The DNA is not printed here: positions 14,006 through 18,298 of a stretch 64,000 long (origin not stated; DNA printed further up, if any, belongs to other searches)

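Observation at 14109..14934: RAYT-type HUH transposase bracketed by inverted GTAG-hairpins with a compensatory stem change, inserted between a DUF1501 / DUF1553 gene pair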

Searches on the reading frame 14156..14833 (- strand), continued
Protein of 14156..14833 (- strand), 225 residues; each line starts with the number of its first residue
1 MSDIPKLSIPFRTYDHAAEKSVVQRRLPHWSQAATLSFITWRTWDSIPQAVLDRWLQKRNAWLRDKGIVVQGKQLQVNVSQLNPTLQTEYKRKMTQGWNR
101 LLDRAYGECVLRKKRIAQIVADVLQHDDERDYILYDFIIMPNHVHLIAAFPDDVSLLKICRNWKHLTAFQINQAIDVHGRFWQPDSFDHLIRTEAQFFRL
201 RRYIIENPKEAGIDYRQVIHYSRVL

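Call 86: search_protein_representatives(protein=window:14156-14833:-)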
Query: 225 residues. Proteins with E-value up to 0.001 (for the whole library): 6996; up to 1e-10: 2613; up to 1e-30: 103. The best 150 are listed.
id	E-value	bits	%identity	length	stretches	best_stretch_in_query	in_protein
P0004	5.2e-79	281.6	56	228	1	5-225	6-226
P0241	3.1e-58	213.6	45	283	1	9-217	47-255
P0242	2.2e-57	210.8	44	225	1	11-224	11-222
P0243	2.4e-53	197.6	44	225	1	14-223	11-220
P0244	7.6e-49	182.9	41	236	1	11-223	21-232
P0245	6.3e-48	179.9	41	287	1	10-221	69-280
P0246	1.0e-46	175.9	39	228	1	11-223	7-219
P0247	1.5e-45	172.1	49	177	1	11-168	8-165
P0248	2.6e-45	171.3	41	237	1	13-213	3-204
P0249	2.7e-45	171.3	47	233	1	10-174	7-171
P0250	8.8e-44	166.3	45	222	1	25-213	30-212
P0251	9.1e-44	166.3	41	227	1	14-213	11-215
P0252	3.1e-43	164.6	42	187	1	48-224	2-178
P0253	5.4e-42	160.5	40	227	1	10-214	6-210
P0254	1.8e-41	158.8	42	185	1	14-192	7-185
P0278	1.5e-35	139.5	39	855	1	14-209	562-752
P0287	2.8e-34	135.2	39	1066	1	10-216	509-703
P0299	2.0e-33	132.5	40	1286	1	14-217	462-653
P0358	2.5e-30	122.3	38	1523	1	18-213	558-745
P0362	3.6e-30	121.8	39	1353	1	13-213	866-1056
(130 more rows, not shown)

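Call 87: search_protein_families(library=pfam, proteins=[P0299, P0358, P0287, P0278, P0362], max_evalue=0.00001)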
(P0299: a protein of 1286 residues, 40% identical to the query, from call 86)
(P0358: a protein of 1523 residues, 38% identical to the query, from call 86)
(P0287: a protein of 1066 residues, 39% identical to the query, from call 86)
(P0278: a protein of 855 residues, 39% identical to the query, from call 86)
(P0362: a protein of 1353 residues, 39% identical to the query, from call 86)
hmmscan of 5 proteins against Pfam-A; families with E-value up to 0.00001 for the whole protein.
P0299 (1286 aa): 5 families
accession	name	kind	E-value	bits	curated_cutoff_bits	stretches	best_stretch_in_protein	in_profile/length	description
PF07669.17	Eco57I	-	1.4e-33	116.8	25.3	1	781-995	1-165/171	Eco57I restriction-modification methylase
PF02384.22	N6_Mtase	-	4.3e-15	56.3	20.4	1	901-1018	120-236/311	N-6 DNA Methylase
PF12950.13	TaqI_C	-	4.9e-12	46.6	26.5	1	1108-1228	2-118/118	TaqI-like C-terminal specificity domain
PF20473.4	MmeI_Mtase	-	7.3e-09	35.6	27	1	723-804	12-86/259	MmeI, DNA-methyltransferase domain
PF01797.21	Y1_Tnp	-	1.4e-08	35.3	23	1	567-642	40-120/121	Transposase IS200 like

P0358 (1523 aa): 5 families
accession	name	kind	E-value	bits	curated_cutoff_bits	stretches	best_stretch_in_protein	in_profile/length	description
PF07669.17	Eco57I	-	3.5e-41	141.6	25.3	1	896-1161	1-169/171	Eco57I restriction-modification methylase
PF02384.22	N6_Mtase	-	1.8e-12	47.7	20.4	0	1067-1187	122-243/311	N-6 DNA Methylase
PF12950.13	TaqI_C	-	2.7e-10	41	26.5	1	1281-1422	1-90/118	TaqI-like C-terminal specificity domain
PF01797.21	Y1_Tnp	-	8.6e-09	36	23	1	659-739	36-121/121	Transposase IS200 like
PF20473.4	MmeI_Mtase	-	6.9e-06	25.9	27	0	815-918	10-85/259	MmeI, DNA-methyltransferase domain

P0287 (1066 aa): 3 families
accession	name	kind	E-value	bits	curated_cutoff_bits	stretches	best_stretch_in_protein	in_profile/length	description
PF20473.4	MmeI_Mtase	-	2.5e-07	30.6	27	1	790-926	8-85/259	MmeI, DNA-methyltransferase domain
PF01797.21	Y1_Tnp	-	1.3e-06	29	23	1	620-693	42-120/121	Transposase IS200 like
PF07669.17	Eco57I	-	4.7e-06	27.2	25.3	0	904-996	1-25/171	Eco57I restriction-modification methylase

P0278 (855 aa): 1 family
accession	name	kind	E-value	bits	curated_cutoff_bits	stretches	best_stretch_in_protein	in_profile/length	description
PF01797.21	Y1_Tnp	-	4.5e-07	30.5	23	1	658-749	27-120/121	Transposase IS200 like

P0362 (1353 aa): 4 families
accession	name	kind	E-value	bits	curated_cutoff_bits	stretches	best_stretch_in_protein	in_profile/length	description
PF07669.17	Eco57I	-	5.7e-13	49.7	25.3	1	331-549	2-159/171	Eco57I restriction-modification methylase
PF20473.4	MmeI_Mtase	-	4.4e-09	36.3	27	1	287-353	20-86/259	MmeI, DNA-methyltransferase domain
PF02384.22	N6_Mtase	-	1.3e-07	31.7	20.4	0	469-597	125-253/311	N-6 DNA Methylase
PF01797.21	Y1_Tnp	-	1.9e-07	31.6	23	1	959-1049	28-120/121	Transposase IS200 like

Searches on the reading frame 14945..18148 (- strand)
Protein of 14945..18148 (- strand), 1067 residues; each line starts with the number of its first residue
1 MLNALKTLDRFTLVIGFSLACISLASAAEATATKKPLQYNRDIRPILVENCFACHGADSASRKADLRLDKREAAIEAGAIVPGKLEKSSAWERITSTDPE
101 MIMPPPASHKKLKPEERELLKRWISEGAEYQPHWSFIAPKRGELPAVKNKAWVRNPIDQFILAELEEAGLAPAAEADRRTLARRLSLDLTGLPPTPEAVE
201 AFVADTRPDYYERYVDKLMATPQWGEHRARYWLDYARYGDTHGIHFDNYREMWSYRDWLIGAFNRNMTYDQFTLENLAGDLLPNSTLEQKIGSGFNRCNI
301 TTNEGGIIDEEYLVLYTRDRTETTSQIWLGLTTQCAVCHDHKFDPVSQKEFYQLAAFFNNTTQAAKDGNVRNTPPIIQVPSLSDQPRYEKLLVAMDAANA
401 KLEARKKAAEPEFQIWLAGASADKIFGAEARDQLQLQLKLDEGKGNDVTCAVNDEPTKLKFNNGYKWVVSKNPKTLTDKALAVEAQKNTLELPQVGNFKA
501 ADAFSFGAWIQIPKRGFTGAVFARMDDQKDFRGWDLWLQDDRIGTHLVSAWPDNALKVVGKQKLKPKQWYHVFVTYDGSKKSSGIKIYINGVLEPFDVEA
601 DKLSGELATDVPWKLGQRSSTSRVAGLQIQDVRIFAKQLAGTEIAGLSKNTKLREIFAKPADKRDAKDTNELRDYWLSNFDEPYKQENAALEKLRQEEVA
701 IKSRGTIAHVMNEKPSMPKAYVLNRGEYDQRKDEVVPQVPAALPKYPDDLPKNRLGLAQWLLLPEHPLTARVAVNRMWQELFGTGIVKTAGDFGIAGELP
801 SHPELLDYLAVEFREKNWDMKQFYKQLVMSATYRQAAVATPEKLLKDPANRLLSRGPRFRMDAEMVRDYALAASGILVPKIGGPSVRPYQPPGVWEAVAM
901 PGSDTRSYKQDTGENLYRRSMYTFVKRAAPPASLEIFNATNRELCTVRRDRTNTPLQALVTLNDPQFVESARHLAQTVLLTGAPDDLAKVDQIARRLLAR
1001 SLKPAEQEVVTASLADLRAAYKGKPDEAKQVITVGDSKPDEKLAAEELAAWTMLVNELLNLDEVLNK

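Call 6: search_protein_families(library=pfam, proteins=[window:14945-18148:-], max_evalue=0.01)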
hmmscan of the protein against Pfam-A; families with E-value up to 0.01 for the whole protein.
window:14945-18148:- (1067 aa): 7 families
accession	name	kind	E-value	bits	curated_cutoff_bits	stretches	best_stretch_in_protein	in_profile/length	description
PF07587.16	PSD1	-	1.9e-96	322.6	28.5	1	753-1012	1-242/244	Protein of unknown function (DUF1553)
PF07583.16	PSCyt2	-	4.9e-82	275.4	29.8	1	156-362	1-208/209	Protein of unknown function (DUF1549)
PF07635.16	PSCyt1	-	1.2e-17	64.7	22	1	51-106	1-58/59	Planctomycete cytochrome C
PF13385.13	Laminin_G_3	-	8.1e-16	59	27.6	1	488-645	5-151/151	Concanavalin A-like lectin/glucanases superfamily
PF00034.26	Cytochrom_C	-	7.9e-05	24.3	21.3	0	49-125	10-87/90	Cytochrome c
PF13442.11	Cytochrome_CBB3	-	0.0025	18.5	27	0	45-124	8-68/68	Cytochrome C oxidase, cbb3-type, subunit III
PF22297.1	PccH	-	0.0025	18.3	24.4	0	39-72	2-34/133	PccH Cytochrome c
